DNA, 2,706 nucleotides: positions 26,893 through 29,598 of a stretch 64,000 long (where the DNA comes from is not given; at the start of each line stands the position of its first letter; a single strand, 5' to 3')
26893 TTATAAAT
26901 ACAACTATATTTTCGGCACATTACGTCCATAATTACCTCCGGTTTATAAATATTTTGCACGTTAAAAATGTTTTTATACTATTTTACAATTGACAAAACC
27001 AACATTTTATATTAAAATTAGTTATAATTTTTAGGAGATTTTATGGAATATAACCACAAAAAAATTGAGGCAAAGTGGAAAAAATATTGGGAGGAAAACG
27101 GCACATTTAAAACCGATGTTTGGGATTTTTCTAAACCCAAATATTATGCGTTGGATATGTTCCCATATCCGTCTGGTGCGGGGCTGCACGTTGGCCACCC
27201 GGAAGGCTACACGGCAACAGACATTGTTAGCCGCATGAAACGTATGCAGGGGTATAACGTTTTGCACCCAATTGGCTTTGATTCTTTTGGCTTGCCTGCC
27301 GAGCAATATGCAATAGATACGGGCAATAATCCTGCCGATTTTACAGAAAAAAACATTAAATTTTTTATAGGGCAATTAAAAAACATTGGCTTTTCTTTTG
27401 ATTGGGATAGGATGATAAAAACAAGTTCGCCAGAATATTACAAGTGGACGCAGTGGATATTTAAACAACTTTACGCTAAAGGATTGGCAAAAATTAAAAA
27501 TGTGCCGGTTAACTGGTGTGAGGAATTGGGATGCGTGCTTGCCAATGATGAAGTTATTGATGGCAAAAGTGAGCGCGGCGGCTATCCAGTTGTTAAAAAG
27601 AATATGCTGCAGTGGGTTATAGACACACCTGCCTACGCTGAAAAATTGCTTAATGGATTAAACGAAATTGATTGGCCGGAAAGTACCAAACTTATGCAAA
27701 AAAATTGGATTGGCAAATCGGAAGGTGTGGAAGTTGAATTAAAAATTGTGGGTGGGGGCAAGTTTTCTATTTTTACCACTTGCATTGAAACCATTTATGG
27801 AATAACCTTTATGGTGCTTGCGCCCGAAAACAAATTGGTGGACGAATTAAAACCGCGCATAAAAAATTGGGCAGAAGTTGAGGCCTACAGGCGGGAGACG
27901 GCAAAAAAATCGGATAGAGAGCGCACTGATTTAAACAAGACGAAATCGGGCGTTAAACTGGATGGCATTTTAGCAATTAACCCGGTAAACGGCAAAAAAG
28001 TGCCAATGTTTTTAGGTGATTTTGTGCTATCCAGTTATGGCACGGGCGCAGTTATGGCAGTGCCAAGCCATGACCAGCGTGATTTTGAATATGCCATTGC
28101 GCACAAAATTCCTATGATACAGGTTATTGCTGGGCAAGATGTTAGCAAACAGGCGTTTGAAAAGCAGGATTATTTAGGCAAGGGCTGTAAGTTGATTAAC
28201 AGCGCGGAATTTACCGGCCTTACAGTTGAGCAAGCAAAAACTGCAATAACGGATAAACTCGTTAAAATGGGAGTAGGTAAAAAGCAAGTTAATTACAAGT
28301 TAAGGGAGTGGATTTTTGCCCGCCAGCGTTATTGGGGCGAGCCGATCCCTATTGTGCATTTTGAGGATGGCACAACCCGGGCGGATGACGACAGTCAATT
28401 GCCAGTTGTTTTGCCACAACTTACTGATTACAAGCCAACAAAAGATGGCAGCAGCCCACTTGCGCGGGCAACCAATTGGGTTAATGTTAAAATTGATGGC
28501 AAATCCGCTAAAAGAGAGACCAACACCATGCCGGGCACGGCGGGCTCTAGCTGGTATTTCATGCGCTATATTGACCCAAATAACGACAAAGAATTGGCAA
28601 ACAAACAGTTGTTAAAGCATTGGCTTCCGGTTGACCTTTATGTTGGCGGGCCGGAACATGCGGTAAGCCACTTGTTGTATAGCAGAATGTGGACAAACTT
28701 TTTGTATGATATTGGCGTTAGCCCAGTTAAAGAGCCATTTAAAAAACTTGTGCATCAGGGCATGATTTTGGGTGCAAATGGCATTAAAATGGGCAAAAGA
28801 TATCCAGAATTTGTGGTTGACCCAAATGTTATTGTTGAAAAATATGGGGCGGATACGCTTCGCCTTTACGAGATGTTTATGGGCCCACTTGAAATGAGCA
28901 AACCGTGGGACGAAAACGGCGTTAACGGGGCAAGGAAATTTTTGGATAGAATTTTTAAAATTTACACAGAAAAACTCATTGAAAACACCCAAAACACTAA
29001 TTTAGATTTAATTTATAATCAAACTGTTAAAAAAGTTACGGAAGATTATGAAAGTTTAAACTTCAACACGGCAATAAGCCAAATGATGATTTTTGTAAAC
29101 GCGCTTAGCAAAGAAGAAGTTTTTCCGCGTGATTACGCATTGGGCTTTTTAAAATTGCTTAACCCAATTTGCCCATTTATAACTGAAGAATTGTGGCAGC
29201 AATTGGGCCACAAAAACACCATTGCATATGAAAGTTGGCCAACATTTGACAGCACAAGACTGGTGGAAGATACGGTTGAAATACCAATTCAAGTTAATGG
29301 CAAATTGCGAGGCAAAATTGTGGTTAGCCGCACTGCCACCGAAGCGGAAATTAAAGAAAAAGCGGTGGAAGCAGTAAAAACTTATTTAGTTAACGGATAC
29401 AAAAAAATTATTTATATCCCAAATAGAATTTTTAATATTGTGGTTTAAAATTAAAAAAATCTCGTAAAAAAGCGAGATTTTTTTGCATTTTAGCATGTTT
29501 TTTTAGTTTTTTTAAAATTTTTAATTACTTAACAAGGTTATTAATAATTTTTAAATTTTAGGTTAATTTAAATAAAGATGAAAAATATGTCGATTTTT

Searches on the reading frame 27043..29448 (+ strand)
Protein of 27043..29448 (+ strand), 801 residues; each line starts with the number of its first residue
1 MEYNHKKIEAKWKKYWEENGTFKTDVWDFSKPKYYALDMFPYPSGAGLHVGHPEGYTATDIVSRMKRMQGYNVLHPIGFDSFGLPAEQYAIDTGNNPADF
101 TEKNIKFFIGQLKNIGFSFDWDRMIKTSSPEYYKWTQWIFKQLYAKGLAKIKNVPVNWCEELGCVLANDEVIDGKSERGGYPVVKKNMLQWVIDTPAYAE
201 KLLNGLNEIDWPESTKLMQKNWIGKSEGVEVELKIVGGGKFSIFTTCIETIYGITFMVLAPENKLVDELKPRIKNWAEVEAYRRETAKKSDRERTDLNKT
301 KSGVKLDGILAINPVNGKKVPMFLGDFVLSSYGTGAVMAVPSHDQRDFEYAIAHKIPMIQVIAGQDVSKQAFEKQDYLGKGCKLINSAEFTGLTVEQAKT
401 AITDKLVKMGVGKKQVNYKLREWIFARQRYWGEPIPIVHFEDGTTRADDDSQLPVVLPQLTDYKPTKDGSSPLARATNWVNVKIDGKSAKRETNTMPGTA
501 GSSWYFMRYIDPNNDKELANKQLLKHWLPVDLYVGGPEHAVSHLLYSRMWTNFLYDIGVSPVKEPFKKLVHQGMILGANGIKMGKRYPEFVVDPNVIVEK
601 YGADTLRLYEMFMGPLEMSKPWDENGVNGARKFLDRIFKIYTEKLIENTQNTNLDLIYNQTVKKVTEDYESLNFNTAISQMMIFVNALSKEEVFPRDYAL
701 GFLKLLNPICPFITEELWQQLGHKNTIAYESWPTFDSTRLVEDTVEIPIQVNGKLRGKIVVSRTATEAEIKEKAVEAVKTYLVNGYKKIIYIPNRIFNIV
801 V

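Call 11: search_protein_families(library=pfam, proteins=[window:27043-29448:+])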
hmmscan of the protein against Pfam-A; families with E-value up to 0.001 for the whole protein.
window:27043-29448:+ (801 aa): 4 families
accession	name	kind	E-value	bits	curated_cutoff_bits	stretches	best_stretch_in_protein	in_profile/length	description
PF13603.12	tRNA-synt_1_2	-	2.4e-55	187.3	25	1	220-406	1-184/185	Leucyl-tRNA synthetase, editing domain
PF00133.28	tRNA-synt_1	-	2.1e-36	126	22.7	2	12-225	2-227/414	tRNA synthetases class I (I, L, M and V)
PF08264.19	Anticodon_1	-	1.2e-22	80.8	25.1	1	658-766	8-143/148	Anticodon-binding domain of tRNA ligase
PF09334.17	tRNA-synt_1g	-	2.3e-19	69.9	20.1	1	40-171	7-135/391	tRNA synthetases class I (M)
